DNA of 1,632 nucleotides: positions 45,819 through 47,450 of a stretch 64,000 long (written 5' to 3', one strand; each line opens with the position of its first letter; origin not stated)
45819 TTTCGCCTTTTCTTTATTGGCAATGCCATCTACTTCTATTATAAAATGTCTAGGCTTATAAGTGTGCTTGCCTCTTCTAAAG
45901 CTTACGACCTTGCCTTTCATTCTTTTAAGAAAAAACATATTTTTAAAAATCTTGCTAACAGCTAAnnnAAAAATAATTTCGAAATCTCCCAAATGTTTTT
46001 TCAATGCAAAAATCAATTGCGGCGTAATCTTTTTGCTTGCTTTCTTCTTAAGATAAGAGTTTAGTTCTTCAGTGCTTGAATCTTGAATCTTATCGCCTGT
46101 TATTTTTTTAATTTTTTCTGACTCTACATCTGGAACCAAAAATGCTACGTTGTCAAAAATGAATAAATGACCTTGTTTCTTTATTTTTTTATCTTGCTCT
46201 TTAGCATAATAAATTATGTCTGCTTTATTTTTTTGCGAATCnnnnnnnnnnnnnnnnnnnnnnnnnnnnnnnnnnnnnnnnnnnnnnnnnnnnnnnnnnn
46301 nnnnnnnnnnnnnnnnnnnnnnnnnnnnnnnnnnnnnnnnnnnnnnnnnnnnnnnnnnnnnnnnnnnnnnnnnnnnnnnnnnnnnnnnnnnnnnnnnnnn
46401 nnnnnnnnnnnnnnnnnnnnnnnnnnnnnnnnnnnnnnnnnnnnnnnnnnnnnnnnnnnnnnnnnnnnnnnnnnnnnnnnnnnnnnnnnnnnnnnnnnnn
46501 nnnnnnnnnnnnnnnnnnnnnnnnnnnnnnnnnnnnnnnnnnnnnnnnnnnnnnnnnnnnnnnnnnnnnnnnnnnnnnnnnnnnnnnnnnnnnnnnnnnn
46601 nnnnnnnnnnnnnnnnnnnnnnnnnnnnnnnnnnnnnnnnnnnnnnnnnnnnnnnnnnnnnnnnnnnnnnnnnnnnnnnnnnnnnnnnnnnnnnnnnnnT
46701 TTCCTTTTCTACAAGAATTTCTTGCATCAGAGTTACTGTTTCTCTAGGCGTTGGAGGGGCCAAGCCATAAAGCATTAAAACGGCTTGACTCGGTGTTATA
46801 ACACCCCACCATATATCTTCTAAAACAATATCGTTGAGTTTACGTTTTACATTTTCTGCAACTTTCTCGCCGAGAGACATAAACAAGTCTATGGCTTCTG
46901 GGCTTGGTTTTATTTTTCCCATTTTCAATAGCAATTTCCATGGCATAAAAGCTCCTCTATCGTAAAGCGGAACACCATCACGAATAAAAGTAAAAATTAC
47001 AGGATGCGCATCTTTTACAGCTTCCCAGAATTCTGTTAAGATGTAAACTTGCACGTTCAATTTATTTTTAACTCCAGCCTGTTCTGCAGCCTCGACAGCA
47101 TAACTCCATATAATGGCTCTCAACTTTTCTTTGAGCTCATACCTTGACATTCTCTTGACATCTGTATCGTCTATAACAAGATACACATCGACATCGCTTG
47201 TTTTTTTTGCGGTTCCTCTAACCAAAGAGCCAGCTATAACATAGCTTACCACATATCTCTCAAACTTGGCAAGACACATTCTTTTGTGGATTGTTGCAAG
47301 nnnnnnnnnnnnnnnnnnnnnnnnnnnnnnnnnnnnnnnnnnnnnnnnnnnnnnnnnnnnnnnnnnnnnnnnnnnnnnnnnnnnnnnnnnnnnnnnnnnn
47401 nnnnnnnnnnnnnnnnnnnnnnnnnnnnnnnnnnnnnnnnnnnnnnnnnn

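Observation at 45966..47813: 615-aa cytoplasmic protein with an internal Pol-beta-type nucleotidyltransferase core and long coiled-coil C-terminus, between rpl35ae and tRNA-Val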

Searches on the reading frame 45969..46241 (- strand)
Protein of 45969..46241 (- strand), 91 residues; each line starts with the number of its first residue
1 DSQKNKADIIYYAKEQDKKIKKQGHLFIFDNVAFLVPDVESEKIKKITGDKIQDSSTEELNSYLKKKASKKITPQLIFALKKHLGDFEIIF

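Call 65: predict_structure(alignment_id=A3)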
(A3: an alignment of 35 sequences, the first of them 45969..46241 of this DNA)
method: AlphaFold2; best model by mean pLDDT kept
length: 91 residues; sequences in the alignment: 35
mean_pLDDT: 87.0   pTM: 0.75
mean pLDDT of the five models: 87.0, 85.1, 84.1, 80.5, 80.3
residues with pLDDT >= 90: 48; 70-90: 40; 50-70: 2; < 50: 1
segments of 3 or more residues with pLDDT < 50: none
pLDDT, mean of each block of 10 residues (from residue 1): 77 87 91 86 88 92 82 90 91 82
secondary structure, 60 per line:
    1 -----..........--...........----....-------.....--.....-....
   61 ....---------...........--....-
elements in order: E6-15 E18-28 E33-36 E44-48 E51-55 H57-64 H74-84 E87-90

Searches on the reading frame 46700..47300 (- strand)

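Call 83: search_dna_similar(query=window:46700-47300:-, collection=plasmids, mode=protein, max_evalue=0.001, max_rows=10)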
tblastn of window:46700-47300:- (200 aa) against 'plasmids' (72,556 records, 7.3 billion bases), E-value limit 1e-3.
No match.
